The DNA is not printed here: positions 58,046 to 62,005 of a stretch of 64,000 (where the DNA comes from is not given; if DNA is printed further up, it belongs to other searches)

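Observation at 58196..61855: Virion tail protein with a calcineurin-like metallophosphoesterase domain, translationally coupled to the LRR adhesin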

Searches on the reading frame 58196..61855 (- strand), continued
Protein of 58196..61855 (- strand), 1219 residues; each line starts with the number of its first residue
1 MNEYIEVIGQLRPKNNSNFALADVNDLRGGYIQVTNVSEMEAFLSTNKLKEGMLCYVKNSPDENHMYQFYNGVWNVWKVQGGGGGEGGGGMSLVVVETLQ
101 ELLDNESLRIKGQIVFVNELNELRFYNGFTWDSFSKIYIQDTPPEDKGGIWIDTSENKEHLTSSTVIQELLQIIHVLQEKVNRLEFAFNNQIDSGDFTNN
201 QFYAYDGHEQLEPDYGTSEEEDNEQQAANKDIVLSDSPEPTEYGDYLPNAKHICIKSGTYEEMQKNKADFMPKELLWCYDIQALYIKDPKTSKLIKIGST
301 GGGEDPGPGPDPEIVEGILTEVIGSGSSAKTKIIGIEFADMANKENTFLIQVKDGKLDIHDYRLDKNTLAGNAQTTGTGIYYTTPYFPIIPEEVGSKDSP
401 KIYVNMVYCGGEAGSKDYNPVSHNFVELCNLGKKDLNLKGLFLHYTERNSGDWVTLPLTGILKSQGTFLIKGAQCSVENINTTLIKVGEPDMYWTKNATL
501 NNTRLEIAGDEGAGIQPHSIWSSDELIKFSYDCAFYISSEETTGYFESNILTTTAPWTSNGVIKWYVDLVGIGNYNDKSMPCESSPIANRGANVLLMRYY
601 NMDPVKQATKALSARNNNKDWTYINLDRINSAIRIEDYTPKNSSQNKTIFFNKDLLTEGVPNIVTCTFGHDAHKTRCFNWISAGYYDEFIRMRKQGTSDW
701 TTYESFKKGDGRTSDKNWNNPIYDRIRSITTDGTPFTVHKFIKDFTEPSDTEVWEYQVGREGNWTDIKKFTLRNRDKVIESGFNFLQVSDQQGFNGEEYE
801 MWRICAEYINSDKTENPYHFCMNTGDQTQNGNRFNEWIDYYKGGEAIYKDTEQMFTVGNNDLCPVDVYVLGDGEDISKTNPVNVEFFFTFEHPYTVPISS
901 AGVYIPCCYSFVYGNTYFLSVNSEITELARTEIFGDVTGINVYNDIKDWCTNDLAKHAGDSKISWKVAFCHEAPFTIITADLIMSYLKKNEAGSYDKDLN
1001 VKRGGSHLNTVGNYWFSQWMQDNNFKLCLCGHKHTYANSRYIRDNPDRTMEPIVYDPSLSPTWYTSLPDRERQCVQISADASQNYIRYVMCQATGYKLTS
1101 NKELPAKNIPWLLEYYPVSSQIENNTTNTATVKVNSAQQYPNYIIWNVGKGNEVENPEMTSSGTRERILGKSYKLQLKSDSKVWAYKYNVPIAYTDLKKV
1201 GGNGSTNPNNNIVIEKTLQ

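Call 11: find_homologous_proteins(query=window:58196-61855:-, max_evalue=0.00001)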
Query window:58196-61855:- (1219 aa): 130 proteins with E <= 0.00001 among 7622 candidates; the best 120 are listed.
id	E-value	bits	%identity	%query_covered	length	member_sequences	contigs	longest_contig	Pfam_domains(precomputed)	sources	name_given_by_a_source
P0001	0.0e+0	2882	100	100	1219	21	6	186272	-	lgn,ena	-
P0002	0.0e+0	2432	82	100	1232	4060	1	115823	-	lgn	-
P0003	0.0e+0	2330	80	100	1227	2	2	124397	PF00149.34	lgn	-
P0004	0.0e+0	2329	80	100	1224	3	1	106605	PF00149.34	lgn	-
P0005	0.0e+0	2308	78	100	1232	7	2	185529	-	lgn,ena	-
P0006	0.0e+0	2301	78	100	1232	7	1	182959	-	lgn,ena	-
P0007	0.0e+0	2297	78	100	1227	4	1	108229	PF00932.26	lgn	-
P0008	0.0e+0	2290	78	100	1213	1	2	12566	PF00149.34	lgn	-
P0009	0.0e+0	2290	78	100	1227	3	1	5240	-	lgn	-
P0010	0.0e+0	2283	79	100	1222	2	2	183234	-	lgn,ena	-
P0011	0.0e+0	2282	79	100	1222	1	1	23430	-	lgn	-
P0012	0.0e+0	2281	79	100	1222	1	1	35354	-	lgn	-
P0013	0.0e+0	2281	79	100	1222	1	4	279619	-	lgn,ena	-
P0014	0.0e+0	2281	79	100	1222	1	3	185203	-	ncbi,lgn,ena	-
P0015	0.0e+0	2280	79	100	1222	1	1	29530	-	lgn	-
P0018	0.0e+0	2271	77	100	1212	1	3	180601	PF00149.34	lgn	-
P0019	0.0e+0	2248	76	100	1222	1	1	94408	PF00149.34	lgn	-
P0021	0.0e+0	2223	76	100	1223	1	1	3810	PF00149.34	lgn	-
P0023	0.0e+0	2150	73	100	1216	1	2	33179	PF00149.34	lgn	-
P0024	0.0e+0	2041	71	100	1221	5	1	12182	PF00149.34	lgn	-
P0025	0.0e+0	2005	69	100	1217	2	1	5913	PF00149.34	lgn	-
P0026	0.0e+0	1914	68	100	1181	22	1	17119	PF00149.34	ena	-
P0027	0.0e+0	1888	66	100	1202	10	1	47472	PF00149.34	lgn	-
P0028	0.0e+0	1859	66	100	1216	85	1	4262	PF00149.34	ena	-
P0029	0.0e+0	1843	64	100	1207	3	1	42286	PF00149.34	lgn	-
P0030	0.0e+0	1817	65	98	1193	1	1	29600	PF00149.34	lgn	-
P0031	0.0e+0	1817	66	100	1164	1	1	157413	PF00149.34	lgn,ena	-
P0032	0.0e+0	1809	64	100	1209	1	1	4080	PF00932.26,PF00149.34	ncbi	-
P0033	0.0e+0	1791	63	99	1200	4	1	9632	PF00149.34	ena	-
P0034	0.0e+0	1788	63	99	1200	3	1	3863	PF00149.34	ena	-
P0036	0.0e+0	1780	62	99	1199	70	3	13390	PF00149.34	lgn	-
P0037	0.0e+0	1778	62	99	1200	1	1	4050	PF00149.34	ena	-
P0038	0.0e+0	1769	64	100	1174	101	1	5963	PF00149.34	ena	-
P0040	0.0e+0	1762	64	100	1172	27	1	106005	PF00149.34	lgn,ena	-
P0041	0.0e+0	1760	62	100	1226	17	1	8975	PF00932.26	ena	-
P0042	0.0e+0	1760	62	100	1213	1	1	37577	PF26696.1,PF00149.34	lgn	-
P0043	0.0e+0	1754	62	99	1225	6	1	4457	PF00932.26,PF00149.34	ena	-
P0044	0.0e+0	1754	62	100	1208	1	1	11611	PF00149.34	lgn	-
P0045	0.0e+0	1737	62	100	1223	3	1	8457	PF00149.34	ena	-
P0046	0.0e+0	1727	62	100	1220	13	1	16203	PF00932.26,PF00149.34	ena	-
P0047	0.0e+0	1726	62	100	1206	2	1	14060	PF00149.34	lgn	-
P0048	0.0e+0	1711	61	100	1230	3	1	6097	PF00932.26,PF00149.34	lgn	-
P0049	0.0e+0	1695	60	100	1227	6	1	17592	PF00149.34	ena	-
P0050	0.0e+0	1676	62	100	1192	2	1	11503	PF00149.34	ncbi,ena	-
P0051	0.0e+0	1651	58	100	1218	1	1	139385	PF00932.26,PF00149.34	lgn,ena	-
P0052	0.0e+0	1643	59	100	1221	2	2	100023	PF00932.26,PF00149.34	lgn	-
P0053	0.0e+0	1636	58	100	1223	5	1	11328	PF00149.34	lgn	-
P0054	0.0e+0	1615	60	100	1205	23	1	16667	PF00149.34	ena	-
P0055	0.0e+0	1590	58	100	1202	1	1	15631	PF00932.26,PF00149.34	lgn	-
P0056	0.0e+0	1557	56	100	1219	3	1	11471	PF00932.26,PF00149.34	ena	-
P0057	0.0e+0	1557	56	100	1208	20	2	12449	PF00149.34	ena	-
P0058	0.0e+0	1557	56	100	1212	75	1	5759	PF00149.34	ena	-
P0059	0.0e+0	1555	56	100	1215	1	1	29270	PF00149.34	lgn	-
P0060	0.0e+0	1545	55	100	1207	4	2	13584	PF00149.34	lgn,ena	-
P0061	0.0e+0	1539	55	100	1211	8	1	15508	PF00932.26,PF00149.34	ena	-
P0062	0.0e+0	1534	55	100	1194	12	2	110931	PF00149.34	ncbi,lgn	-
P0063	0.0e+0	1528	55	99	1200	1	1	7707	PF00149.34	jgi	jgi:hypothetical protein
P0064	0.0e+0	1527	55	100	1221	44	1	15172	PF00149.34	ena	-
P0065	0.0e+0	1524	57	100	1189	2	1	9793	PF00149.34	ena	-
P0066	0.0e+0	1522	57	100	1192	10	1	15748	PF00149.34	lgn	-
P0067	0.0e+0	1511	54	100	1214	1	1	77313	PF00932.26,PF00149.34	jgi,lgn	jgi:hypothetical protein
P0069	0.0e+0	1501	55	100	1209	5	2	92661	PF00149.34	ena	-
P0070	0.0e+0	1486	55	100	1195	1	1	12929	PF00932.26,PF00149.34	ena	-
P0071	0.0e+0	1471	54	100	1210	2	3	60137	PF00932.26,PF00149.34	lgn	-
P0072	0.0e+0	1469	55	100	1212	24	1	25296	PF00149.34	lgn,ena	-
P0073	0.0e+0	1455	53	100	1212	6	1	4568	PF00149.34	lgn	-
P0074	0.0e+0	1450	54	100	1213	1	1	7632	PF00149.34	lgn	-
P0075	0.0e+0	1443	53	100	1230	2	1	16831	PF00149.34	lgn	-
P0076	0.0e+0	1427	54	100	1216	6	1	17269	PF00149.34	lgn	-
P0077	0.0e+0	1401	53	100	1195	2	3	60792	PF00149.34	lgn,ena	-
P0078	0.0e+0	1377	52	100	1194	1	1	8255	PF00149.34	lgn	-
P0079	0.0e+0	1353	52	100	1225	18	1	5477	PF00149.34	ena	-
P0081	0.0e+0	1322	51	100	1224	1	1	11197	PF00149.34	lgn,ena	-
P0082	0.0e+0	1316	50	98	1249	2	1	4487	PF00149.34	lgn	-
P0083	0.0e+0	1316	51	100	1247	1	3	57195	PF00149.34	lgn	-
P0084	0.0e+0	1313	50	100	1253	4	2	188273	PF00149.34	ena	-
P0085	0.0e+0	1313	50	100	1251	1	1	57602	PF00149.34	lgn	-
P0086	0.0e+0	1311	50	100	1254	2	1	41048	PF00149.34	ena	-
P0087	0.0e+0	1308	49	100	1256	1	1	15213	PF00149.34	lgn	-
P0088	0.0e+0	1306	50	100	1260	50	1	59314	PF00149.34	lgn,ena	-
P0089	0.0e+0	1305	50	100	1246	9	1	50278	PF00149.34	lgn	-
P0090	0.0e+0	1303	50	100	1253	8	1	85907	PF00149.34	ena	-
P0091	0.0e+0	1297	50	100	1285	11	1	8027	PF00149.34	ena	-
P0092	0.0e+0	1294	49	100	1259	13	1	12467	PF00149.34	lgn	-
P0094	0.0e+0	1290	51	100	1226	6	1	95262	PF00149.34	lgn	-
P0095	0.0e+0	1288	49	100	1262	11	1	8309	PF00149.34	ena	-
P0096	0.0e+0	1286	50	99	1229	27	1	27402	PF00932.26,PF00149.34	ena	-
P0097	0.0e+0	1281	49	100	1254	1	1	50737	PF00149.34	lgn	-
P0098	0.0e+0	1280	49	100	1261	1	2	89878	PF00149.34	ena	-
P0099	0.0e+0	1279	49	100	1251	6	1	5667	PF00149.34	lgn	-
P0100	0.0e+0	1277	49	100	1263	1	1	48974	PF00149.34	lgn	-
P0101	0.0e+0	1275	49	100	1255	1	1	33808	PF00149.34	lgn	-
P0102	0.0e+0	1275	49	100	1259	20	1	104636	PF00149.34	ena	-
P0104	0.0e+0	1273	49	100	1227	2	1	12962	PF00932.26,PF00149.34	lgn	-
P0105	0.0e+0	1272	49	100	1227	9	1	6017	PF00149.34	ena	-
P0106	0.0e+0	1271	49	100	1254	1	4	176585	PF00149.34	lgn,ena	-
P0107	0.0e+0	1270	51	100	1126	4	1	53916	PF00932.26,PF00149.34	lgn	-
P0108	0.0e+0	1269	50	100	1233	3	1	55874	PF00932.26,PF00149.34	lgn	-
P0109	0.0e+0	1252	48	99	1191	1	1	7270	PF00149.34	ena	-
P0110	0.0e+0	1248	49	100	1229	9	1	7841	PF00149.34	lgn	-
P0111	0.0e+0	1245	53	89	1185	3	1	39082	PF00149.34,PF16656.12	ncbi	-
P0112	0.0e+0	1242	49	100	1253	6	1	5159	PF00149.34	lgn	-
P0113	0.0e+0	1238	48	100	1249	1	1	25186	PF00149.34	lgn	-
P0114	0.0e+0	1222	49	100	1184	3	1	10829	PF00149.34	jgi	jgi:Calcineurin-like phosphoesterase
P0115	0.0e+0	1185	50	90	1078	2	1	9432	PF00149.34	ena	-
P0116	0.0e+0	1168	47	100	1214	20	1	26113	PF00149.34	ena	-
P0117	0.0e+0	1128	45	100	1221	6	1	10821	PF00149.34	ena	-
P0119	0.0e+0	1056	44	100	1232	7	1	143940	PF00149.34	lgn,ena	-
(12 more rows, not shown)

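Call 12: search_solved_structures(query=window:58196-61855:-, max_evalue=1, show_alignments=3)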
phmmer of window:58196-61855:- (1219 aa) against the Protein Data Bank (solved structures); distinct sequences matched with E-value up to 1: 6.
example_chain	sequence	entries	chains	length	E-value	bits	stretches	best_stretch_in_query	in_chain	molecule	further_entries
9vnp_L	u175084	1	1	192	0.058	14.2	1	17-89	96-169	Interferon gamma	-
9ya3_H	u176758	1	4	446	0.064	14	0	103-181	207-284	TLAP2 (thioredoxin-like associated protein), TGME49_232130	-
9o9a_A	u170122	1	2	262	0.094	13.5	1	26-104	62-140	DR3087 IL-18 Surrogate Cytokine Agonist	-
9o9c_B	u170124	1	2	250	0.24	12.2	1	26-103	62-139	IL-18 Surrogate Cytokine Agonist DR3085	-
9o9b_A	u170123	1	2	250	0.81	10.4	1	41-103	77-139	IL-18 Surrogate Cytokine Agonist DR3097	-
7ooc_H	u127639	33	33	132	0.85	10.3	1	131-199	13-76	30S ribosomal protein S9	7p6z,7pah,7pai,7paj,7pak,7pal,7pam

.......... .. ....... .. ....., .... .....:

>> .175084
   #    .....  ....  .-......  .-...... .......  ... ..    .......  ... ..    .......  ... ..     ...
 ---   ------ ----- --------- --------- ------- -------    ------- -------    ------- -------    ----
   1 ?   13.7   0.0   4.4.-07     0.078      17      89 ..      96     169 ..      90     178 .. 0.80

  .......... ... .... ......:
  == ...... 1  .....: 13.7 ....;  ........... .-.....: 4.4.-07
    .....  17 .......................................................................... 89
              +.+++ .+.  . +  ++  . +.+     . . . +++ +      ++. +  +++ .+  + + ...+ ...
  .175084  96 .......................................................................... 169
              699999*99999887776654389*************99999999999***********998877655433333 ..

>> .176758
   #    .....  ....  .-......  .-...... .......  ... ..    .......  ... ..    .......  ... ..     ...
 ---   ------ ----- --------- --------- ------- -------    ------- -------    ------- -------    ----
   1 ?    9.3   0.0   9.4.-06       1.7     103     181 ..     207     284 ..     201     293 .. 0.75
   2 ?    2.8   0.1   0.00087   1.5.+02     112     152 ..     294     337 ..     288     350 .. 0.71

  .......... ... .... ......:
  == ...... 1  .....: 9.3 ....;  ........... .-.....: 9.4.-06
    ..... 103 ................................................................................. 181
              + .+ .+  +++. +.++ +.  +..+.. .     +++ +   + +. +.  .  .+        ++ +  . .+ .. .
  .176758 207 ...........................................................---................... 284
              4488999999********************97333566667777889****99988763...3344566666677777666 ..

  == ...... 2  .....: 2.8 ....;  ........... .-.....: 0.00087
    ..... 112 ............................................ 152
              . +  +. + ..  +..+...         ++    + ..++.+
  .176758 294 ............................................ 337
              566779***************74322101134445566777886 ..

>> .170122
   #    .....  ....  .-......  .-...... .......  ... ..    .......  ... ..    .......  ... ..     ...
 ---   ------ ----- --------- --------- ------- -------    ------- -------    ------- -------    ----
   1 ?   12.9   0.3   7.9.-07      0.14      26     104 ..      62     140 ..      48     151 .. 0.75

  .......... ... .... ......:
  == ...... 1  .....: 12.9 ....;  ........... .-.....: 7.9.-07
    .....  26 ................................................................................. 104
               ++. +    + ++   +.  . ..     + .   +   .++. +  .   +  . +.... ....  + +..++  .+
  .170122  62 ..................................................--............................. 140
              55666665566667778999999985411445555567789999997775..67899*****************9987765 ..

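Call 36: get_annotated_region(hit=H29, flank=9000)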
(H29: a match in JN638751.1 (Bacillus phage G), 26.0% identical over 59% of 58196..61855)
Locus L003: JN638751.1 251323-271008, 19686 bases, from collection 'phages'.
description: Bacillus phage G, complete genome.
organism: Bacillus phage G (NCBI taxid 2884420)
taxonomy: Viruses; Duplodnaviria; Heunggongvirae; Uroviricota; Caudoviricetes; Donellivirus; Donellivirus gee
host: Bacillus megaterium str. ATCC 43725; source: soil; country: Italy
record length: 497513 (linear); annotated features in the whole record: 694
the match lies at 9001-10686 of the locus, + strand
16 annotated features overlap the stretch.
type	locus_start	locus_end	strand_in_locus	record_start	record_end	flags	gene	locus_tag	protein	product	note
CDS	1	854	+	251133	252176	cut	341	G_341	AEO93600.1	gp341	metallophosphoesterase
CDS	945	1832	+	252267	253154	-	342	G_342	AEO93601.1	gp342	-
CDS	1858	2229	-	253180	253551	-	343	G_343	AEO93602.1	gp343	-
CDS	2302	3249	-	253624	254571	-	344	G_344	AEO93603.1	gp344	thioredoxin reductase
CDS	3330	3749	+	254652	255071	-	345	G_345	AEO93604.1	gp345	-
CDS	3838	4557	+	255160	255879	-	346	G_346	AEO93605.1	gp346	-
CDS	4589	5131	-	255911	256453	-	347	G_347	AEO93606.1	gp347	-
CDS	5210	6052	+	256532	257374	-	348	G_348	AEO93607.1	gp348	-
CDS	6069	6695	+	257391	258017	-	349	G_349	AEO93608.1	gp349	-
CDS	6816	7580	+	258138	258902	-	350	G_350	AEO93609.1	gp350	GGDEF motif diguanylate cyclase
CDS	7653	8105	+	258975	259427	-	351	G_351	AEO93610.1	gp351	-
CDS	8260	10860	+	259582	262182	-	352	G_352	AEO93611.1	gp352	metallophosphoesterase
CDS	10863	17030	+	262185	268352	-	353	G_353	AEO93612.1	gp353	-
CDS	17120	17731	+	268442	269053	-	354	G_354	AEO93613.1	gp354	-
CDS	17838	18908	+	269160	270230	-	355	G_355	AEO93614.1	gp355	GIY-YIG endonuclease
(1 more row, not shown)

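Call 37: get_annotated_region(hit=H11, flank=10000)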
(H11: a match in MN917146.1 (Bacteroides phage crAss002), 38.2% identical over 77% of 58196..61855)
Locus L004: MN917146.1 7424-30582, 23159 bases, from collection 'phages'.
description: Bacteroides phage crAss002, complete genome.
organism: Bacteroides phage crAss002 (NCBI taxid 2709317)
taxonomy: Viruses; Duplodnaviria; Heunggongvirae; Uroviricota; Caudoviricetes; Crassvirales; Intestiviridae; Churivirinae; Jahgtovirus; Jahgtovirus secundus
host: Bacteroides xylanisolvens APCS1/XY; source: human feces; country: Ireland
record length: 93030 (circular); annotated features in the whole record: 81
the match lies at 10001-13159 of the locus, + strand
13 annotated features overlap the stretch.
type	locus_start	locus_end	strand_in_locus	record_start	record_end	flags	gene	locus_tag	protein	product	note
CDS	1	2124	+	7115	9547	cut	-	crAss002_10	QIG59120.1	portal protein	gp_10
CDS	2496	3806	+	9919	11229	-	-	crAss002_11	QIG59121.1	hypothetical protein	gp_11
CDS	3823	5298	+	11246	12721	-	-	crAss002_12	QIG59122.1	major capsid protein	gp_12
CDS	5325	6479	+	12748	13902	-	-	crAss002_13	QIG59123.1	hypothetical protein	gp_13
CDS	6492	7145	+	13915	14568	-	-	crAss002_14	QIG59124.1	hypothetical protein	gp_14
CDS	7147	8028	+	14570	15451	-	-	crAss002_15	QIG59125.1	putative tail sheath protein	gp_15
CDS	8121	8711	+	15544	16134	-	-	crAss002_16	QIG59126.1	holin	gp_16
CDS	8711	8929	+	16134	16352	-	-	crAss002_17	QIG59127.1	hypothetical protein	gp_17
CDS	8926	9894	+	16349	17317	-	-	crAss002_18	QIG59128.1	hypothetical protein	gp_18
CDS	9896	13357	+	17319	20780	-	-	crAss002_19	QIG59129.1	phosphatase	gp_19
CDS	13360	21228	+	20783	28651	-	-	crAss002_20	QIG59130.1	transferase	gp_20; transferase/internal in-J, leucine rich repeat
CDS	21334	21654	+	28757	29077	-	-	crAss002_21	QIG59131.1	hypothetical protein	gp_21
CDS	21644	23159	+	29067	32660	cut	-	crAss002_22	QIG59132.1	hypothetical protein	gp_22; hypothetical protein [Bacteroides xylanisolvens]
